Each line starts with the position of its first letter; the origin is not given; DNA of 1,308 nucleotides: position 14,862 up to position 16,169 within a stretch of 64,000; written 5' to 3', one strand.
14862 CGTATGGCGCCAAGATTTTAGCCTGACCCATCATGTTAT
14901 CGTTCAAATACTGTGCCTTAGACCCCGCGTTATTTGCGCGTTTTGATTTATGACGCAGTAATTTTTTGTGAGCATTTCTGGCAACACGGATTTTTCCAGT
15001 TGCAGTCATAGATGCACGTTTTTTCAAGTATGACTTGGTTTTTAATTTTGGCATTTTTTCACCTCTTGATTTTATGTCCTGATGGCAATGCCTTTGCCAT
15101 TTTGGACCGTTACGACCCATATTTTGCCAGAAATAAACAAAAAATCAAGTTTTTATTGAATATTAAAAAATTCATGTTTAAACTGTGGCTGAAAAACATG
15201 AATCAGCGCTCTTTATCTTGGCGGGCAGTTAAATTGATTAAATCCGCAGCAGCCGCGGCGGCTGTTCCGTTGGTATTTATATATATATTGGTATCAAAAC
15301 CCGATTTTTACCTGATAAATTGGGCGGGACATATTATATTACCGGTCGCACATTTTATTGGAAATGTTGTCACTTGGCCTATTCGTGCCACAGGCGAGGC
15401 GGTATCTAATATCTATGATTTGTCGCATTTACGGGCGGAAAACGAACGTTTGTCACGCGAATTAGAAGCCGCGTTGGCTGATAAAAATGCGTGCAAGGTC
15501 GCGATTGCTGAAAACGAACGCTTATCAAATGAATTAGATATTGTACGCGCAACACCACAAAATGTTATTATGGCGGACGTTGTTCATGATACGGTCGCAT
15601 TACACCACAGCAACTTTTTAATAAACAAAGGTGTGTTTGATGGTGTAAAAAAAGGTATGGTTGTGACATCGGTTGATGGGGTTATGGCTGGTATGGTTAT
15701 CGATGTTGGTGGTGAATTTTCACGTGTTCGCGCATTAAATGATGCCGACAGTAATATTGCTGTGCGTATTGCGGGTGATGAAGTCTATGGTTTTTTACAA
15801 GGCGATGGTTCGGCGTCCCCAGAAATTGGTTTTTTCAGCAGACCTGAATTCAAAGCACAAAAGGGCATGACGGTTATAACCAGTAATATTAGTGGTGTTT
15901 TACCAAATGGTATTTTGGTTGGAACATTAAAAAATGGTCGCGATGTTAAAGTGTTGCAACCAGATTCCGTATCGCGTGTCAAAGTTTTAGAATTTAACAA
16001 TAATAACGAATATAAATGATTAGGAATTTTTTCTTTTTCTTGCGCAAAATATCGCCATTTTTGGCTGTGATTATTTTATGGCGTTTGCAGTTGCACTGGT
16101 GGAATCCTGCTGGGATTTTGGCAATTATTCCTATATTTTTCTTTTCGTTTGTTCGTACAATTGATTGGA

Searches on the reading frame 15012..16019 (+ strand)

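Call 22: search_protein_families(library=pfam, proteins=[window:15012-16019:+], max_evalue=0.0001)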
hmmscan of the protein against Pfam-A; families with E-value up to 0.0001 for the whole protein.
window:15012-16019:+ (335 aa): 1 family
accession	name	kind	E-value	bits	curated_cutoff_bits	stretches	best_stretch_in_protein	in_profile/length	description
PF04085.20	MreC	-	9.8e-23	81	28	1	190-308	1-117/147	Rod shape-determining protein MreC, barrel core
